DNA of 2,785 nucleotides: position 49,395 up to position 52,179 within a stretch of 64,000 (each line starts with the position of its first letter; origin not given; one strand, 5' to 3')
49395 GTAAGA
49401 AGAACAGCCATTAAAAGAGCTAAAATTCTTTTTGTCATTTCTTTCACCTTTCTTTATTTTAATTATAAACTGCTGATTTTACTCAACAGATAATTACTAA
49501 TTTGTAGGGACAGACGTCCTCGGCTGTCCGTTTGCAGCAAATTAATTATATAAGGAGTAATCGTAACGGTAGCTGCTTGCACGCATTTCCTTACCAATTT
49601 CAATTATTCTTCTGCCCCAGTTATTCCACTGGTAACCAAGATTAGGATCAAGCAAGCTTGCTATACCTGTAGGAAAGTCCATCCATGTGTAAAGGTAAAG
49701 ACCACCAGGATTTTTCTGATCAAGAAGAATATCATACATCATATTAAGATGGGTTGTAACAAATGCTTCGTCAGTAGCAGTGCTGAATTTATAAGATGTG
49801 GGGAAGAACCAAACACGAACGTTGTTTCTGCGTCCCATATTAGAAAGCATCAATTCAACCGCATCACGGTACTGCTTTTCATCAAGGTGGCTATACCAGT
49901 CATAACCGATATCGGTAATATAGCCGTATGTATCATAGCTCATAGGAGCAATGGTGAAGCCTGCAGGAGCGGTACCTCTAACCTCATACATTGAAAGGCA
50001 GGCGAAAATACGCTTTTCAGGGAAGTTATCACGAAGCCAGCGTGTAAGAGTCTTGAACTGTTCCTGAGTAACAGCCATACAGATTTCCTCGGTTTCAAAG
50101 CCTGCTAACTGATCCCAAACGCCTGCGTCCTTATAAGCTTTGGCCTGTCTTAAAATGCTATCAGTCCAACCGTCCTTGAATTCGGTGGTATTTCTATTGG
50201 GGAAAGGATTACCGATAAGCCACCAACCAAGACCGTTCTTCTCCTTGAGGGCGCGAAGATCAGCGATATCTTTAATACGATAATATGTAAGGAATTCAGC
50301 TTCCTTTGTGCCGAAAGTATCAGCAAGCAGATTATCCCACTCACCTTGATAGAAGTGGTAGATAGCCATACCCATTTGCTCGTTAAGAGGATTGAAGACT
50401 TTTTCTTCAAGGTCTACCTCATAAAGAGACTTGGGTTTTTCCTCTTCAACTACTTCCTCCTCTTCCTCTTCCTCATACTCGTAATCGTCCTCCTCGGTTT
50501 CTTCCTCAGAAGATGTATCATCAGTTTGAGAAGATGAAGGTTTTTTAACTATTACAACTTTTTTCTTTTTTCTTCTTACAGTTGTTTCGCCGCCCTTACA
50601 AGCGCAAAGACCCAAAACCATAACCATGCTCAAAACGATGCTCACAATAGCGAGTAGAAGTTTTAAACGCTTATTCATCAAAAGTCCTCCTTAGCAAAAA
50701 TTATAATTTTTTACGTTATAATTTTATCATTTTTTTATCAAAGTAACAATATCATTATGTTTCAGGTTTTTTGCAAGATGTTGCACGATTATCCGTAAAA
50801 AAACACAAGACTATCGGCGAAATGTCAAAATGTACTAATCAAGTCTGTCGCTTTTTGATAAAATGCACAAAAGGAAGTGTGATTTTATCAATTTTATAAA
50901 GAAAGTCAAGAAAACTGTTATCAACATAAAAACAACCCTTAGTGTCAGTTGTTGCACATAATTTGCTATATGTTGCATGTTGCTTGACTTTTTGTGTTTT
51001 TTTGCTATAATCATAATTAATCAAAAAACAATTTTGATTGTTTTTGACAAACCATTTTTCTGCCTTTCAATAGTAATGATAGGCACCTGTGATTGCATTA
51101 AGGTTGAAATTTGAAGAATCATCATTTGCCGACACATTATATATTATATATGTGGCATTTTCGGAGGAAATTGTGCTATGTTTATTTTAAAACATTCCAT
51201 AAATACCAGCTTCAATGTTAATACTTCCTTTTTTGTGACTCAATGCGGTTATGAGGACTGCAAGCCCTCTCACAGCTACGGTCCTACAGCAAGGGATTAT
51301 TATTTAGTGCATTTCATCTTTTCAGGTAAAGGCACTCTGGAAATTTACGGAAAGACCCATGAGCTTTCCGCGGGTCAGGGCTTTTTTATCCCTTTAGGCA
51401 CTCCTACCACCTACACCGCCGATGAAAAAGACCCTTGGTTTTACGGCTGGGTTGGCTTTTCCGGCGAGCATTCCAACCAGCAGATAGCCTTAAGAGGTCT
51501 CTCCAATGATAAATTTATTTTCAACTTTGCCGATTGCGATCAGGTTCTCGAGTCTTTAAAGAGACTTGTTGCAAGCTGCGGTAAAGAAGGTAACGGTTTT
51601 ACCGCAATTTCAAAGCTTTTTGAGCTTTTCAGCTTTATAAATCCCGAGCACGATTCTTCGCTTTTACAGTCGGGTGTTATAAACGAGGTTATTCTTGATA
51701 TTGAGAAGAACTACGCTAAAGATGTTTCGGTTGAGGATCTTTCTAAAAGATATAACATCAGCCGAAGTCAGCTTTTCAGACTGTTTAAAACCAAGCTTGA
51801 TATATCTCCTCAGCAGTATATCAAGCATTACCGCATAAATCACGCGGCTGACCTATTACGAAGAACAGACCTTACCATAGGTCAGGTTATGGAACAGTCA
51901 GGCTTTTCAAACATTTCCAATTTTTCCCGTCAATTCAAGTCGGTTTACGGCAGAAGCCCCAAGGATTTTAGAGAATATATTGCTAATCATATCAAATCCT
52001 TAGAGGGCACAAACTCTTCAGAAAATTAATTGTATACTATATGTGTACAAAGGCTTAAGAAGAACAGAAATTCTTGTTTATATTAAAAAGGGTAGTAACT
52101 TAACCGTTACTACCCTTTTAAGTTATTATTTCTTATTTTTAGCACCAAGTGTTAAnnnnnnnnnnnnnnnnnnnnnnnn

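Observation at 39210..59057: Locus-level hypothesis: a ~20-kb previously uncharacterised Gram-positive glycan-acquisition system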

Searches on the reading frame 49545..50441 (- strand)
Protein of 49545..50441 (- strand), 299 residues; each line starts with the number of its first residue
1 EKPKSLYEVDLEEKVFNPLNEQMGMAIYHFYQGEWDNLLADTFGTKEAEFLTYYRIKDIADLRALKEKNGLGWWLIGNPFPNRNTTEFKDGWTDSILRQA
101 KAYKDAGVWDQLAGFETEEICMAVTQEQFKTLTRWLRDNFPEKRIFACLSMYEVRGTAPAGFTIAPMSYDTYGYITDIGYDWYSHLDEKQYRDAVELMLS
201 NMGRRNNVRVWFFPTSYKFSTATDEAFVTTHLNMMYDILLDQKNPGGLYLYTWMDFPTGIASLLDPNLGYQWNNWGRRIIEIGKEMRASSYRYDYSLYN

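Call 17: search_solved_structures(query=A1, max_evalue=10)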
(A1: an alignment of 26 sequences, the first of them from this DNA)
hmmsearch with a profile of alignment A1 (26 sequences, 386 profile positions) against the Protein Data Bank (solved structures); distinct sequences matched with E-value up to 10: 31.
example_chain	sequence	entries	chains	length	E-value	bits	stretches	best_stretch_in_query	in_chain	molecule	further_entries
3osf_A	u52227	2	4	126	0.23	13.5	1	147-184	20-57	MYB21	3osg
1y14_A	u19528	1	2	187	0.68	12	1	36-105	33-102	DNA-directed RNA polymerase II 32 kDa polypeptide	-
3j1n_D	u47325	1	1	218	1.4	10.9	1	36-105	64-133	DNA-directed RNA polymerase II subunit RPB4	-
3qt1_D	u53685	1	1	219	1.4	10.9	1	36-105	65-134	DNA-directed RNA polymerase II subunit RPB4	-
1nt9_D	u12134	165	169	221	1.4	10.9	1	36-105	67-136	YEAST DNA-DIRECTED RNA POLYMERASE II 32 KD POLYPEPTIDE | DNA-directed RNA polymerase II 32 kDa polypeptide | DNA-directed RNA polymerase II subunit RPB4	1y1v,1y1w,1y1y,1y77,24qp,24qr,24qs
6gyk_D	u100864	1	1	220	1.4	10.9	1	36-105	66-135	DNA-directed RNA polymerase II subunit RPB4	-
5t9v_B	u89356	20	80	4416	1.6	10.7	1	34-94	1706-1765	Ryanodine receptor 1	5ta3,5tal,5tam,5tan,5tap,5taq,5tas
5t15_B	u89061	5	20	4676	1.8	10.6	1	34-94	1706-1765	Ryanodine receptor 1,Ryanodine receptor 1,Ryanodine receptor 1,Ryanodine receptor 1,Ryanod | Ryanodine receptor 1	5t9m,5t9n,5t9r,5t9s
6pv6_B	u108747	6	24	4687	1.8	10.6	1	34-94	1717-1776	Ryanodine receptor 1 | ryanodine receptor type 1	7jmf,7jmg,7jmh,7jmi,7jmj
8vjj_A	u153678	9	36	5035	2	10.4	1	33-114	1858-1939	Ryanodine receptor 1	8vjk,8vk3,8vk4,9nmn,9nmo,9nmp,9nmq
6wot_A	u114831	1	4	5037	2.1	10.3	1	34-94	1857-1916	Ryanodine receptor 1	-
8rrt_B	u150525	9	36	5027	2.1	10.3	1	34-94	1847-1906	Ryanodine receptor 1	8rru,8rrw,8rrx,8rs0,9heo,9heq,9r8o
7t64_A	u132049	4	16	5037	2.1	10.3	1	34-94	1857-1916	Ryanodine receptor 1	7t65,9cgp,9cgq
8xlh_A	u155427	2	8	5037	2.1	10.3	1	34-94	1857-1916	Ryanodine receptor 1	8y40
8xji_D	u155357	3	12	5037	2.1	10.3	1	34-94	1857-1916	Ryanodine receptor 1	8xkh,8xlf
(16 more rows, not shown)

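Call 19: find_related_loci(query=A1, collection=genome_contigs, flank=10000)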
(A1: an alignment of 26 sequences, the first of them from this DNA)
Query A1 (299 aa) in genome_contigs; peptide patterns used: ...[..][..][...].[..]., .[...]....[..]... (x = any residue, [..] = any of these).
27 stretches matched a pattern; 22 encode a relative of the query (tblastn E <= 1e-3); 22 distinct loci.
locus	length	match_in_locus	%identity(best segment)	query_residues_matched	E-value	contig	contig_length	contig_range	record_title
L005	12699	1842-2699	71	17-299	5e-139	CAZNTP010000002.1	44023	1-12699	MAG TPA_asm: uncultured Ruminococcus sp. isolate SRP315200_co1_209 genome assembly, contig: NODE_938_length_44023_cov_10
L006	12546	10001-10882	68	9-299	2e-138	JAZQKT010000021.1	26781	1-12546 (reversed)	MAG: Acutalibacteraceae bacterium isolate T1900044612_TS20190078.MAGScoT_cleanbin_000088 SGB_817_k141_1947563, whole gen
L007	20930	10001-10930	60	1-299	4e-134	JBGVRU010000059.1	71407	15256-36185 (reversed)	MAG: Acutalibacteraceae bacterium isolate fecal_MAG_133 fecal_MAG_133_contig_0059, whole genome shotgun sequence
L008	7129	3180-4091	64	7-299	2e-132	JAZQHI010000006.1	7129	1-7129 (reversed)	MAG: Acutalibacteraceae bacterium isolate T1900044627_TS20190093.MAGScoT_cleanbin_000084 SGB_966_k141_942364, whole geno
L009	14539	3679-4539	44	6-294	1e-78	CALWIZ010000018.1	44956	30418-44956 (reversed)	MAG: uncultured Clostridia bacterium isolate BRZ_DH__bin49 genome assembly, contig: BRZ_DH__NODE_814_length_44956_cov_7.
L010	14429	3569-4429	43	6-294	2e-78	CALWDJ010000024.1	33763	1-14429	MAG: uncultured Clostridia bacterium isolate BRZ_F__bin41 genome assembly, contig: BRZ_F__NODE_1524_length_33763_cov_6.1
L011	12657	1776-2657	38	2-293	9e-61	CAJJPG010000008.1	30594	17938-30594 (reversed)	MAG TPA_asm: uncultured Ruminococcaceae bacterium isolate ERR1600748-bin.49 genome assembly, contig: NODE_1821_length_30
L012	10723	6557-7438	38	2-293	2e-60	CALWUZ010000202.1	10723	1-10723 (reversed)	MAG: uncultured Clostridia bacterium isolate E0_DM__bin125 genome assembly, contig: E0_DM__k127_1319123, whole genome sh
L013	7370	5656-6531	38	4-293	2e-59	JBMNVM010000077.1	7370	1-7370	MAG: Acutalibacteraceae bacterium isolate SBF912SR2HQ0077 scaffold_45977_c1, whole genome shotgun sequence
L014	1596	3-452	39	149-293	4e-29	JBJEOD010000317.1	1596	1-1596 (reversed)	MAG: Acutalibacteraceae bacterium isolate PUNG01_bin.036 NODE_45915_length_1596_cov_3.214147, whole genome shotgun seque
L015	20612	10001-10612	31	92-286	3e-25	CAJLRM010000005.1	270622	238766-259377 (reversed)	MAG TPA_asm: uncultured Clostridiales bacterium isolate ERR1600743-bin.83 genome assembly, contig: NODE_34_length_270622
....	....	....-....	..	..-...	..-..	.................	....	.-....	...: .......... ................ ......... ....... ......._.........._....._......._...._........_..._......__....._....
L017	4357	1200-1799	27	92-289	4e-20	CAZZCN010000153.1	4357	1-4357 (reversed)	MAG TPA_asm: uncultured Oscillospiraceae bacterium isolate SRP272421_co1_371 genome assembly, contig: NODE_78954_length_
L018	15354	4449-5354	24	21-287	2e-16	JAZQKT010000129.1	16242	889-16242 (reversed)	MAG: Acutalibacteraceae bacterium isolate T1900044612_TS20190078.MAGScoT_cleanbin_000088 SGB_817_k141_1403710, whole gen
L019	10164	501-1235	25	74-287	4e-14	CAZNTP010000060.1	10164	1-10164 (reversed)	MAG TPA_asm: uncultured Ruminococcus sp. isolate SRP315200_co1_209 genome assembly, contig: NODE_14848_length_10164_cov_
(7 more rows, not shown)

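Call 25: predict_structure(alignment_id=A1)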
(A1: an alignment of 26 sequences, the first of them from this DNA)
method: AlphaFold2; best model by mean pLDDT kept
length: 299 residues; sequences in the alignment: 26
mean_pLDDT: 88.0   pTM: 0.87
mean pLDDT of the five models: 88.0, 87.9, 87.5, 87.0, 87.0
residues with pLDDT >= 90: 189; 70-90: 81; 50-70: 23; < 50: 6
segments of 3 or more residues with pLDDT < 50: 1-3, 297-299
pLDDT, mean of each block of 10 residues (from residue 1): 52 69 91 90 95 94 94 95 95 97 96 93 91 95 92 87 84 92 88 95 88 82 88 96 94 72 80 94 96 63
secondary structure, 60 per line:
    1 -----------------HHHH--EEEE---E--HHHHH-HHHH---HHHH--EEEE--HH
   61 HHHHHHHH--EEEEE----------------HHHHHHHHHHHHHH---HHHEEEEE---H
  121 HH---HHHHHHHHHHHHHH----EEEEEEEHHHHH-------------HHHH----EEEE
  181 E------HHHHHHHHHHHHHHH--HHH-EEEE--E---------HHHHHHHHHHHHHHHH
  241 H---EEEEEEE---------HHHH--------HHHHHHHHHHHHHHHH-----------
elements in order: H18-21 E24-27 H34-38 H40-43 H47-50 E53-56 H59-68 E71-75 H92-105 E112-116 H126-139 E144-150 H151-155 H169-172 E177-181 H188-202 E209-212 H225-241 E245-251 H261-264 H273-288
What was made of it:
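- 49542..50681 (-): Lipoprotein: lipobox, Lys-rich then acidic linker, then a (beta/alpha)8 barrel (about 49545-50390) of a family without a Pfam model. AF2 pLDDT 88, pTM 0.87, eight strand-helix units (call 25).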

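Call 28: fold_search(model_id=the predicted structure, library=pdb)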
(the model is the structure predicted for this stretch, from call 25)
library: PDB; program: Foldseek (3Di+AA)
matches with E <= 10: 1645; with E <= 0.001: 192
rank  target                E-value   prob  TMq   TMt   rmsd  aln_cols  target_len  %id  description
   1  4ac1                  5.6e-07  1.00  0.51  0.53   6.4       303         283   15  The structure of a fungal endo-beta-N-acetylglucosaminidase from glycosyl hydrolase family 18, at 1.3A resolution (released 2012-08-22)
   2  6lel_B                1.5e-06  1.00  0.49  0.28   7.3       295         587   12  Structure of E. coli beta-glucuronidase complex with C6-hexyl uronic isofagomine (released 2021-01-27)
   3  3k46_B                2.5e-06  1.00  0.54  0.30   7.2       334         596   13  Crystal structure of full-length E. coli beta-glucuronidase (released 2010-11-17)
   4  1ujq_B                3.2e-06  1.00  0.42  0.45   9.2       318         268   13  Crystal structure of 2-methylisocitrate lyase (PrpB) from Salmonella enterica serovar typhimurium (released 2003-09-02)
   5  5czk_B                4.6e-06  1.00  0.56  0.31   7.6       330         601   13  Structure of E. coli beta-glucuronidase bound with a novel, potent inhibitor 1-((6,8-dimethyl-2-oxo-1,2-dihydroquinoli (released 2015-10-14)
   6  1ujq_A                4.6e-06  1.00  0.41  0.44   6.4       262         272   14  Crystal structure of 2-methylisocitrate lyase (PrpB) from Salmonella enterica serovar typhimurium (released 2003-09-02)
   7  7xmh                  6.7e-06  1.00  0.43  0.45   5.7       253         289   14  Crystal structure of a rice class IIIb chitinase, Oschib2 (released 2023-05-03)
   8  3stf_D                8.6e-06  1.00  0.33  0.37   9.1       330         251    9  Crystal structure of a mutant (S211A) of 3-deoxy-D-manno-octulosonate 8-phosphate synthase (KDO8PS) from Neisseria men (released 2011-11-23)
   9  1hjs_A                9.7e-06  1.00  0.47  0.43   7.2       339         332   12  Structure of two fungal beta-1,4-galactanases: searching for the basis for temperature and pH optimum. (released 2003-06-02)
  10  1o5q_A                9.7e-06  1.00  0.41  0.44   6.3       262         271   14  Crystal Structure of Pyruvate and Mg2+ bound 2-methylisocitrate lyase (PrpB) from Salmonella typhimurium (released 2003-11-25)
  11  8wnt_A                1.1e-05  1.00  0.46  0.32   9.8       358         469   10  Cryo EM map of SLC7A10 with L-Alanine substrate (released 2024-05-15)
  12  3stg_A                1.2e-05  1.00  0.36  0.40   9.1       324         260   10  Crystal structure of A58P, DEL(N59), and loop 7 truncated mutant of 3-deoxy-D-manno-octulosonate 8-phosphate synthase  (released 2011-11-23)
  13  3qq0_C                1.3e-05  1.00  0.33  0.38   8.6       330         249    7  Crystal structure of a deletion mutant (N59) of 3-deoxy-D-manno-octulosonate 8-phosphate synthase (KDO8PS) from Neisse (released 2011-04-13)
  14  2qkf_D                1.3e-05  1.00  0.35  0.39   9.6       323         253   10  Crystal structure of 3-deoxy-d-manno-octulosonate 8-phosphate synthase (KDO8PS) from Neisseria meningitidis (released 2008-07-01)
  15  3qpz_D                1.5e-05  1.00  0.35  0.39   9.5       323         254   10  Crystal structure of the N59A mutant of the 3-deoxy-d-manno-octulosonate 8-phosphate synthase (KDO8PS) from Neisseria  (released 2011-04-13)
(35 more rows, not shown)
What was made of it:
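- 49542..50681 (-): Best PDB TM is about 0.5, to GH18, GH2, GH53, GH72 and GH10 (call 28).
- The model has pLDDT 88 and weak matches to glycosidase TIM barrels (calls 25, 28). The best TM scores are about 0.5, and non-glycosidase TIM barrels also appear among the hits (call 28).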

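Call 65: search_protein_representatives(alignment_id=A1)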
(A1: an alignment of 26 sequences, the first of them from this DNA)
Query: 26 sequences, 386 profile positions. Proteins with E-value up to 0.001 (for the whole library): 266; up to 1e-10: 176; up to 1e-30: 69. The best 150 are listed.
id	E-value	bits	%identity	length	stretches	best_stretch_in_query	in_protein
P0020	5.9e-156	535.6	-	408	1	8-386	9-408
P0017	4.2e-150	516.3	-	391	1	1-385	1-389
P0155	3.6e-139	480.4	-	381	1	4-386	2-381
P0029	6.8e-134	463.0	-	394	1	1-386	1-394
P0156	1.7e-119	415.6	-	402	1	52-380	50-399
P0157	2.5e-118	411.7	-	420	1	3-386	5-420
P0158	7.1e-114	397.1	-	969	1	97-376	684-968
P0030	9.1e-113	393.4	-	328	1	89-378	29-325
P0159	7.6e-108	377.2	-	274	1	110-377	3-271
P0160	2.0e-77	277.1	-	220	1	180-386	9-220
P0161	4.0e-77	276.1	-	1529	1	109-374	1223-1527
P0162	3.4e-72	259.9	-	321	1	104-378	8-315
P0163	2.6e-71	257.0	-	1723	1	104-374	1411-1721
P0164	1.0e-70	255.0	-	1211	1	104-377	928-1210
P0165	2.7e-70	253.6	-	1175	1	106-377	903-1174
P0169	7.4e-59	216.0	-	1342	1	95-374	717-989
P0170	8.4e-59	215.8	-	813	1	88-375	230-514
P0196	1.5e-40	155.7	-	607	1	120-375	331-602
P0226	9.0e-28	113.6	-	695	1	110-379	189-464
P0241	1.6e-24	103.0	-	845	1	145-352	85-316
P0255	1.1e-21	93.6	-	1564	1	105-382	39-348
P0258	3.4e-21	92.0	-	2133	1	102-370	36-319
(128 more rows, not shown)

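Call 66: search_protein_families(library=pfam, proteins=[P0158, P0170, P0196, P0226, P0241, P0255, P0258, P0169], max_evalue=0.001)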
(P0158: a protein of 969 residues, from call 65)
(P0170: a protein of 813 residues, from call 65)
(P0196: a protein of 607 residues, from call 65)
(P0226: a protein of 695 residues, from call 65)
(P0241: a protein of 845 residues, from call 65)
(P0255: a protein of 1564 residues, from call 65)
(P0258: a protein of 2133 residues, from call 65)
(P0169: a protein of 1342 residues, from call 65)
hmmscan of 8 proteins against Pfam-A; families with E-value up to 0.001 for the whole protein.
P0158 (969 aa): 1 family
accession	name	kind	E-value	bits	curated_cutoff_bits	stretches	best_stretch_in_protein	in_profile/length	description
PF00404.24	Dockerin_1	-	3.8e-05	24.2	22.9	1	630-684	1-57/57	Dockerin type I domain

P0170 (813 aa): 0 families

P0196 (607 aa): 0 families

P0226 (695 aa): 2 families
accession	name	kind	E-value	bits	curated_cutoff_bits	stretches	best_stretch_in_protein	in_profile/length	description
PF02368.24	Big_2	-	3.8e-16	59.2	22.8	1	475-552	2-79/79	Bacterial Ig-like domain (group 2)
PF14200.12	RicinB_lectin_2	-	2e-08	35.3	25.6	1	596-674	2-79/89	Ricin-type beta-trefoil lectin domain-like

P0241 (845 aa): 0 families

P0255 (1564 aa): 0 families

P0258 (2133 aa): 0 families

P0169 (1342 aa): 0 families

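Call 95: search_protein_families(library=pfam, alignment_id=A1, max_evalue=1)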
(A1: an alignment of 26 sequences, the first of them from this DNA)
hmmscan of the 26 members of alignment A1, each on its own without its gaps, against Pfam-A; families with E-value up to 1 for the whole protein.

A. member 1, seq(299 aa): 0 families

B. families by the number of members that match (of 26 scanned): 47 families (the first 25 are shown)
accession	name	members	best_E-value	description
PF20193.3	DUF6556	8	0.022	Family of unknown function (DUF6556)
PF05887.16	Trypan_PARP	4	6.9e-05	Procyclic acidic repetitive protein (PARP)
PF25184.1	YxzE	4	0.012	YxzE-like putative bacteriocin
PF22251.1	PFF1_TM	3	0.00057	Vacuolar membrane protease, transmembrane domain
PF14851.11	FAM176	3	0.0049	FAM176 family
PF02323.20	ELH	3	0.022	Egg-laying hormone precursor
PF13800.11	Sigma_reg_N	3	0.026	Sigma factor regulator N-terminal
PF16843.10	Get5_bdg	3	0.057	Binding domain to Get4 on Get5, Golgi to ER traffic protein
PF13965.12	SID-1_RNA_chan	3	0.064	dsRNA-gated channel SID-1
PF13425.11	O-antigen_lig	3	0.14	O-antigen ligase like membrane protein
PF09073.15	BUD22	2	0.0054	BUD22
PF16118.10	DUF4834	2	0.044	Domain of unknown function (DUF4834)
PF16810.10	RXLR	2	0.1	RXLR phytopathogen effector protein, Avirulence activity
PF19423.4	E3_UBR4_N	2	0.1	E3 ubiquitin-protein ligase UBR4 N-terminal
PF05751.16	FixH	2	0.19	FixH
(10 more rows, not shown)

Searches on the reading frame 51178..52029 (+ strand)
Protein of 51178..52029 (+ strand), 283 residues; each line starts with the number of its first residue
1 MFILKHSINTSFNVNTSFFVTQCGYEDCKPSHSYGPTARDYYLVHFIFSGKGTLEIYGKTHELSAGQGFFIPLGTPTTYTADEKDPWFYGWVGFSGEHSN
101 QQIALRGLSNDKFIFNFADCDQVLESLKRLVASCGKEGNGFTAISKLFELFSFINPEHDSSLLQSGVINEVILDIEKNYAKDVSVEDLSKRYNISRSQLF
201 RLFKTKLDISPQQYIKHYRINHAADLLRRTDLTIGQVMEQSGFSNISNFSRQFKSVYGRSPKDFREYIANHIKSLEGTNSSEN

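Call 4: search_protein_families(library=pfam, proteins=[window:51178-52029:+], max_evalue=0.01)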
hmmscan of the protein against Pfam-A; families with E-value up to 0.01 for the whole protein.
window:51178-52029:+ (283 aa): 5 families
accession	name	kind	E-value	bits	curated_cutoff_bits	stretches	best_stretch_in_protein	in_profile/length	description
PF12833.13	HTH_18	-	2.9e-24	85.6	33.6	1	188-266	1-79/80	Helix-turn-helix domain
PF02311.25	AraC_binding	-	2.2e-19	70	21.1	1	20-134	2-116/135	AraC-like ligand binding domain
PF00165.29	HTH_AraC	-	3.4e-18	65.7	26.6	2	230-265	7-41/42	Bacterial regulatory helix-turn-helix proteins, AraC family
PF14525.12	AraC_binding_2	-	0.00014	22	27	1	32-83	46-97/173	AraC-binding-like domain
PF07883.17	Cupin_2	-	0.00048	20.2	27.2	1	45-86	22-63/70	Cupin domain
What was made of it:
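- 51178..52029 (+): AraC-family regulator (283 aa) with a cupin sensor domain, divergent from the surface operon. PF02311 and PF12833 (call 4).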
